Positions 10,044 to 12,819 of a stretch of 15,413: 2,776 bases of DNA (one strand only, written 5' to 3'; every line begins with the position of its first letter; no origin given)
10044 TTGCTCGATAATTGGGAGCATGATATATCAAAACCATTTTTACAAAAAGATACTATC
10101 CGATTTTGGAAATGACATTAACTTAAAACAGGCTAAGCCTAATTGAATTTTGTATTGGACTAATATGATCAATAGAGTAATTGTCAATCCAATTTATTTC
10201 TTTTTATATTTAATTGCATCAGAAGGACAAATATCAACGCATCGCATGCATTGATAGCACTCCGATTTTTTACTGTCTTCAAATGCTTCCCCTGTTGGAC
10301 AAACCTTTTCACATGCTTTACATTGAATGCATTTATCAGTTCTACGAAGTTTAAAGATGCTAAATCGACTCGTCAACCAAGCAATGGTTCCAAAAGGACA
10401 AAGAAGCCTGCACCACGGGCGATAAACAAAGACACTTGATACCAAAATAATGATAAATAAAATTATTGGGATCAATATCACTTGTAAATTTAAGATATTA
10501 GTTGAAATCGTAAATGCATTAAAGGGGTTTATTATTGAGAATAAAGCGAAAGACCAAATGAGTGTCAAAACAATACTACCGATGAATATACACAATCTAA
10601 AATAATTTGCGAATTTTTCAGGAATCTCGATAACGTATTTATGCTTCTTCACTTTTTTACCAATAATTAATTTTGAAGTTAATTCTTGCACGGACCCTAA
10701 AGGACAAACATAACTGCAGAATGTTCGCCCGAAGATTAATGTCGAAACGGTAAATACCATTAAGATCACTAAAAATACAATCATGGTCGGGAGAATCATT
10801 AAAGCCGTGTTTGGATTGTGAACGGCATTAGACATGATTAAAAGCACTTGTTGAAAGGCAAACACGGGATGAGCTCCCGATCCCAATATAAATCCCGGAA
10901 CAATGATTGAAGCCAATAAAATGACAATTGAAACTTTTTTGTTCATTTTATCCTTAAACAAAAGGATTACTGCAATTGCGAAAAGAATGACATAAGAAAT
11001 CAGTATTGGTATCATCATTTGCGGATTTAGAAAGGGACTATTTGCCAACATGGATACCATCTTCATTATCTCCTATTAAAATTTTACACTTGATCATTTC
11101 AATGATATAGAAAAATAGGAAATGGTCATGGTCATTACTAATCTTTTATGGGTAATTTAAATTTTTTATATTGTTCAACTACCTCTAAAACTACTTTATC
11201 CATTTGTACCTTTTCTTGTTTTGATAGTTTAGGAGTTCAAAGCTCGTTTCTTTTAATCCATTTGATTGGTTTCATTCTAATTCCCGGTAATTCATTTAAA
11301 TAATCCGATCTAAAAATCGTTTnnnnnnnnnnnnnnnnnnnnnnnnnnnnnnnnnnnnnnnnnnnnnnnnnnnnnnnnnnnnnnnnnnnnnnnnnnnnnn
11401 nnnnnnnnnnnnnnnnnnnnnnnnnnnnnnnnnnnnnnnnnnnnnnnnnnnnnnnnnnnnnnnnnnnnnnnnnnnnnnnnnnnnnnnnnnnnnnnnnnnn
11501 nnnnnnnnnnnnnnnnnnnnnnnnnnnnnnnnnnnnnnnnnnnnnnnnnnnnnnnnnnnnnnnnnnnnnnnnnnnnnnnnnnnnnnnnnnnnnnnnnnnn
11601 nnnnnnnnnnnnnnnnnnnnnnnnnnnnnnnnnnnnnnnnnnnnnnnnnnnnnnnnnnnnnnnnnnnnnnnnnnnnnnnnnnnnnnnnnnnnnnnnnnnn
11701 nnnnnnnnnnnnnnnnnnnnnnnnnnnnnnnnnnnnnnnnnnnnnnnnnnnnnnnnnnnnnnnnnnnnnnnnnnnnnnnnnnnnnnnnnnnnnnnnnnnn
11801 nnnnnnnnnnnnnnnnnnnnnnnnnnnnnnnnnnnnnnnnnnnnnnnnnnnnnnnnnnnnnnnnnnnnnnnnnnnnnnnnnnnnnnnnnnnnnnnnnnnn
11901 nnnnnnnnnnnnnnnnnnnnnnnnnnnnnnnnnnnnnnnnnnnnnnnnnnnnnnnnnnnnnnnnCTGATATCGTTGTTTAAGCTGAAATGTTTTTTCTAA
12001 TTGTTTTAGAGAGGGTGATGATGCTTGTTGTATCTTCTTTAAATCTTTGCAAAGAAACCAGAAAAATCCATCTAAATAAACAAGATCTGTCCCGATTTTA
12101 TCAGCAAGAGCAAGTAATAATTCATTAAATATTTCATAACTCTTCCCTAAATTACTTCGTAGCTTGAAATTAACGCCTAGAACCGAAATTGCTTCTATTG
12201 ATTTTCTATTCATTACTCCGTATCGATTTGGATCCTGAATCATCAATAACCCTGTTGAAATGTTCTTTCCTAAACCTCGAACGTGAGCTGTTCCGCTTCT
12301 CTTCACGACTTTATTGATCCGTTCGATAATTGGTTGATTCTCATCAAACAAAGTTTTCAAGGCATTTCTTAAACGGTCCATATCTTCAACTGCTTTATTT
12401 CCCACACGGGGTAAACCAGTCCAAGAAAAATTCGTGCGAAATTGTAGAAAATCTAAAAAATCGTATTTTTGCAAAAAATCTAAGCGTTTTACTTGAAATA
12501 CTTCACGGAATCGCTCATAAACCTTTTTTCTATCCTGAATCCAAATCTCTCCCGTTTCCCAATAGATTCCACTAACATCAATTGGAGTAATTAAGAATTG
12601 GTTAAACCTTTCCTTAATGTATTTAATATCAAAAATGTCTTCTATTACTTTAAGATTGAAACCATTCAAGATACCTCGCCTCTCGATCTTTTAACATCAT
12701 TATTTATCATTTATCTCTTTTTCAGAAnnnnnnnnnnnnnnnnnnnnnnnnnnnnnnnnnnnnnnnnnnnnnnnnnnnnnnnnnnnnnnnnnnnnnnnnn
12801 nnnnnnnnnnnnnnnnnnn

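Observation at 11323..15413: Tight three-gene operon: amino-MTase-like gene, then HEPN (R-x4-H) gene, then unknown-domain + NYN + TRAM gene. Candidate undescribed modification-guarded dual-RNase defence or toxin module.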

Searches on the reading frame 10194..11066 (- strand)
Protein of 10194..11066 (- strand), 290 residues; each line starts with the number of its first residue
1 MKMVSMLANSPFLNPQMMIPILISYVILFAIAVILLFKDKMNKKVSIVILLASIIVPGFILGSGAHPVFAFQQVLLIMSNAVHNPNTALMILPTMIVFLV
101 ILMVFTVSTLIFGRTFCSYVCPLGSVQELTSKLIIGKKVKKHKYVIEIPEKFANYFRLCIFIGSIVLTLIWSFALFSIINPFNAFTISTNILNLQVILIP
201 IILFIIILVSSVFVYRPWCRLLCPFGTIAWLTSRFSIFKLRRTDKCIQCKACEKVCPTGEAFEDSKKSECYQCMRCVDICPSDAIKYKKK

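Call 4: search_protein_families(library=pfam, proteins=[window:10194-11066:-], max_evalue=1)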
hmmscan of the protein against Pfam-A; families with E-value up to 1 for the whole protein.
window:10194-11066:- (290 aa): 17 families
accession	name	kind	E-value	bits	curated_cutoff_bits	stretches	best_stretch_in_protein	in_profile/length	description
PF12801.12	Fer4_5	-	2.6e-17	62.9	22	2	96-141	3-47/48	4Fe-4S binding domain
PF00037.32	Fer4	-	9.4e-11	41.5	21.1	2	243-259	5-21/24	4Fe-4S binding domain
PF12838.12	Fer4_7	-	3.4e-09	37.5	27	2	219-259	8-51/52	4Fe-4S dicluster domain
PF13187.11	Fer4_9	-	1.3e-08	35.1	27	2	219-259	8-50/52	4Fe-4S dicluster domain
PF25160.1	LdpA_Fe-S-bd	-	3.7e-07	30.3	27.6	2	250-287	7-45/49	LdpA Fe-S cluster-binding domain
PF13484.11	Fer4_16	-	6.7e-07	30.4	30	2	269-288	1-20/66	4Fe-4S double cluster binding domain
PF12837.12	Fer4_6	-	7.4e-07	29.3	25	2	243-259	6-22/24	4Fe-4S binding domain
PF13746.11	Fer4_18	-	5.1e-06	27.1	27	1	242-281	57-96/114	4Fe-4S dicluster domain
PF14697.11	Fer4_21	-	6.2e-06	26.7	35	2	243-286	5-58/59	4Fe-4S dicluster domain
PF13237.11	Fer4_10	-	7.3e-06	26.3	25.5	2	241-281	4-53/53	4Fe-4S dicluster domain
PF12798.12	Fer4_3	-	1.2e-05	26.2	27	2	270-284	1-15/15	4Fe-4S binding domain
PF13183.11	Fer4_8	-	3.2e-05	24.8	27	2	244-263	3-22/68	4Fe-4S dicluster domain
PF12800.12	Fer4_4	-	0.00021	21.8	24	2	243-259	1-17/17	4Fe-4S binding domain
PF12797.12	Fer4_2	-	0.00022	21.4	24.5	2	243-258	7-22/22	4Fe-4S binding domain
PF13534.11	Fer4_17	-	0.056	14.4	22.2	2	242-258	42-58/61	4Fe-4S dicluster domain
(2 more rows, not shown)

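Call 81: list_cluster_members(proteins=[P0001, P0002, P0005, P0009, P0003, window:10194-11066:-, window:5324-6070:-])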
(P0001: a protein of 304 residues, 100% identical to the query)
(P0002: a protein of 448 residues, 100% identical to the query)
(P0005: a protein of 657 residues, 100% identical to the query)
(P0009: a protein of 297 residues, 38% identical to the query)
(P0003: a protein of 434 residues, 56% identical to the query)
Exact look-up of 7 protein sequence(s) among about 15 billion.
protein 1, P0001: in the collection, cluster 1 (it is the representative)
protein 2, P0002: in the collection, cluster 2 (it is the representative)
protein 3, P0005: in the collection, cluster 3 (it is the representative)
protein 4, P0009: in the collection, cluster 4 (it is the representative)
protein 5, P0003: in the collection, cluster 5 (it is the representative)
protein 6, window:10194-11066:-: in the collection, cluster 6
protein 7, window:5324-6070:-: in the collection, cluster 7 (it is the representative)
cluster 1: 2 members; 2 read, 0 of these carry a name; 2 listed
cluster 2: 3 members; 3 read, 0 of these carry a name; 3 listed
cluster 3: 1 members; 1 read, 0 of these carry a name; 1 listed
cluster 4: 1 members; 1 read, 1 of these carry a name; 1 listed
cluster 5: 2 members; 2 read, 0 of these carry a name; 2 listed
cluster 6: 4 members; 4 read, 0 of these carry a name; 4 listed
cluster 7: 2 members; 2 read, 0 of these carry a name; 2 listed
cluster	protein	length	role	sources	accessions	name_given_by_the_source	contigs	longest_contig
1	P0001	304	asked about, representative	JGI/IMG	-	-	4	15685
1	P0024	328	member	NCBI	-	-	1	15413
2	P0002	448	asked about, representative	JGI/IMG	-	-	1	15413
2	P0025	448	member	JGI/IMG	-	-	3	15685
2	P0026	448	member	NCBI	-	-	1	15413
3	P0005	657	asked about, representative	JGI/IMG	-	-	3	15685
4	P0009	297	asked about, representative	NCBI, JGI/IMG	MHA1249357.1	MAG: hypothetical protein ACTSRP_05140 [Candidatus Helarchaeota archaeon]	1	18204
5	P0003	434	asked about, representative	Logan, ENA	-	-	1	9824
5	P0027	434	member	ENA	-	-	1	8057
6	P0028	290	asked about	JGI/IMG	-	-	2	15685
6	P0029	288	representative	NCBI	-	-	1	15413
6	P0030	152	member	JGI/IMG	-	-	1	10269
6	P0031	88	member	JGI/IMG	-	-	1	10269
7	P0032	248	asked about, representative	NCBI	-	-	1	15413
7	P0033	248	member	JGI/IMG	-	-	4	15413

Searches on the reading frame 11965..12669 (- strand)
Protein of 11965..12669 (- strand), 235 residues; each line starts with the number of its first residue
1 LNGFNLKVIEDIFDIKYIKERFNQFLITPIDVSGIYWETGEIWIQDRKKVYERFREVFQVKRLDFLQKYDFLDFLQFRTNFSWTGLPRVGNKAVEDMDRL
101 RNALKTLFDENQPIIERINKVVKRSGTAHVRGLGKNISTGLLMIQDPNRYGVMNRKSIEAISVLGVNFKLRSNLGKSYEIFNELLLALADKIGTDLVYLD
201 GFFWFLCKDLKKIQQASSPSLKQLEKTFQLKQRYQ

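Call 46: search_protein_families(library=pfam, proteins=[window:11965-12669:-], max_evalue=10)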
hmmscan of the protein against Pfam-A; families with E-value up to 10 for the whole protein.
seq(235 aa): 0 families

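Call 77: search_solved_structures(query=A5, max_evalue=10, show_alignments=3)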
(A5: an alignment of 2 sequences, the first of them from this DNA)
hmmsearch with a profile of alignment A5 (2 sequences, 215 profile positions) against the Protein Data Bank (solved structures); distinct sequences matched with E-value up to 10: 3.
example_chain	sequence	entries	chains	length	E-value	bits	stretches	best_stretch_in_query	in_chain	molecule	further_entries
6u1s_A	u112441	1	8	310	0.038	16.8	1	117-192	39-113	de novo designed 16-helix transmembrane nanopore, TMHC8_R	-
6dm9_B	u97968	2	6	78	0.41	13.4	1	95-128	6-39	DHD15_extended_B | DHD15_closed_B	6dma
5but_A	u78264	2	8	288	0.45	13.3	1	61-113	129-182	Ktr system potassium uptake protein A,Ktr system potassium uptake protein A | Ktr system potassium uptake protein A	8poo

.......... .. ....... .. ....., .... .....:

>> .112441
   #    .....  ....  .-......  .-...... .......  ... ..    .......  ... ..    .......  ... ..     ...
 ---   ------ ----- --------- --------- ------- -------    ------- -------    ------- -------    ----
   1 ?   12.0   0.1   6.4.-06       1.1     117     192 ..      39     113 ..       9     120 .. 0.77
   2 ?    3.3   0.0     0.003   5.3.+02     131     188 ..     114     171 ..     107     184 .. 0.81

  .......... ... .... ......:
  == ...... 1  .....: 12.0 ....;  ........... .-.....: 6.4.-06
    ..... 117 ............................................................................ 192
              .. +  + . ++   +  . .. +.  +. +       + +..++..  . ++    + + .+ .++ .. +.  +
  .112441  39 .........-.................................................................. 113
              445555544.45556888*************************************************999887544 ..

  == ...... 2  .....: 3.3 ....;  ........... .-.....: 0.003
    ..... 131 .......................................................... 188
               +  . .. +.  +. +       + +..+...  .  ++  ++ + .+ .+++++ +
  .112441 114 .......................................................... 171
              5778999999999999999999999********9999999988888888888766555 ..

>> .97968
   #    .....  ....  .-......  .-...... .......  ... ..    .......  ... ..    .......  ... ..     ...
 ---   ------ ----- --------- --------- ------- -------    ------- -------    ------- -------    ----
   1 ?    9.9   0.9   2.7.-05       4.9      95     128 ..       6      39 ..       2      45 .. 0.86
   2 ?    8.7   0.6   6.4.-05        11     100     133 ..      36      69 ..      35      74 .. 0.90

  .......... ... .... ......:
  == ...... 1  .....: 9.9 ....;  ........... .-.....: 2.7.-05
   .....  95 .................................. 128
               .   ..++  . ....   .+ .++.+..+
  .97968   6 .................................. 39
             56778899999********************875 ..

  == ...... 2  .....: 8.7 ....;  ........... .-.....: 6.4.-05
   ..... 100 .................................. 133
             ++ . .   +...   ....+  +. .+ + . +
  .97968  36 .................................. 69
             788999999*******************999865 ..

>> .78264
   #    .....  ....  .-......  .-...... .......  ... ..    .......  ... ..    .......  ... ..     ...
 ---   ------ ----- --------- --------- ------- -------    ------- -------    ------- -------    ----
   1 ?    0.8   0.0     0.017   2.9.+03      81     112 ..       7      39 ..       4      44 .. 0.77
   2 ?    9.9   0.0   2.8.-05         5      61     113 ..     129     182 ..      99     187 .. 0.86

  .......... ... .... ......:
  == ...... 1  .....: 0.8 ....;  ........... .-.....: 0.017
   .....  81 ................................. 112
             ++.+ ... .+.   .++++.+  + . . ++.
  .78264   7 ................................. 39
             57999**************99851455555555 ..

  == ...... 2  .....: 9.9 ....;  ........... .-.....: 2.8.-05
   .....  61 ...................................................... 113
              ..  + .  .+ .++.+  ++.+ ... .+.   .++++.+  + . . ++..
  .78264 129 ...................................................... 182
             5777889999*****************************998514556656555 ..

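Call 103: search_solved_structures(query=A6, max_evalue=10, show_alignments=3)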
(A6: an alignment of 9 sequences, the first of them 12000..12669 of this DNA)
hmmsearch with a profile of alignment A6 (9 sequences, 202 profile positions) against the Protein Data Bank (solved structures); distinct sequences matched with E-value up to 10: 10.
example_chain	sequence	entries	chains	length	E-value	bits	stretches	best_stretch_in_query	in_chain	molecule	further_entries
9o01_A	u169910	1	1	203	0.00088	22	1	74-177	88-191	8-oxoguanine DNA glycosylase/AP lyase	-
3fhg_A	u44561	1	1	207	0.0036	20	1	78-183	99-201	N-glycosylase/DNA lyase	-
9o02_A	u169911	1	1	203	0.015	18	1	74-177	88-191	8-oxoguanine DNA glycosylase/AP lyase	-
9o00_A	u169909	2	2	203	0.02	17.6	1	74-177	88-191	8-oxoguanine DNA glycosylase/AP lyase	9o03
3knt_A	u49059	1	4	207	0.06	16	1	100-183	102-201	N-glycosylase/DNA lyase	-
3fhf_A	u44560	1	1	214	0.062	16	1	100-183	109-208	N-glycosylase/DNA lyase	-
28yp_A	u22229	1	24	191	0.51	13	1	29-93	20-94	Bacterial non-heme ferritin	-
1q2z_A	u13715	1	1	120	0.6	12.8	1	135-196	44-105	ATP-dependent DNA helicase II, 80 kDa subunit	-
3t6a_A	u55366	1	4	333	0.68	12.6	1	115-169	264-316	Breast cancer anti-estrogen resistance protein 3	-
3t6g_A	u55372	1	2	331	1.5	11.5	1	143-169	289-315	SH2 domain-containing protein 3C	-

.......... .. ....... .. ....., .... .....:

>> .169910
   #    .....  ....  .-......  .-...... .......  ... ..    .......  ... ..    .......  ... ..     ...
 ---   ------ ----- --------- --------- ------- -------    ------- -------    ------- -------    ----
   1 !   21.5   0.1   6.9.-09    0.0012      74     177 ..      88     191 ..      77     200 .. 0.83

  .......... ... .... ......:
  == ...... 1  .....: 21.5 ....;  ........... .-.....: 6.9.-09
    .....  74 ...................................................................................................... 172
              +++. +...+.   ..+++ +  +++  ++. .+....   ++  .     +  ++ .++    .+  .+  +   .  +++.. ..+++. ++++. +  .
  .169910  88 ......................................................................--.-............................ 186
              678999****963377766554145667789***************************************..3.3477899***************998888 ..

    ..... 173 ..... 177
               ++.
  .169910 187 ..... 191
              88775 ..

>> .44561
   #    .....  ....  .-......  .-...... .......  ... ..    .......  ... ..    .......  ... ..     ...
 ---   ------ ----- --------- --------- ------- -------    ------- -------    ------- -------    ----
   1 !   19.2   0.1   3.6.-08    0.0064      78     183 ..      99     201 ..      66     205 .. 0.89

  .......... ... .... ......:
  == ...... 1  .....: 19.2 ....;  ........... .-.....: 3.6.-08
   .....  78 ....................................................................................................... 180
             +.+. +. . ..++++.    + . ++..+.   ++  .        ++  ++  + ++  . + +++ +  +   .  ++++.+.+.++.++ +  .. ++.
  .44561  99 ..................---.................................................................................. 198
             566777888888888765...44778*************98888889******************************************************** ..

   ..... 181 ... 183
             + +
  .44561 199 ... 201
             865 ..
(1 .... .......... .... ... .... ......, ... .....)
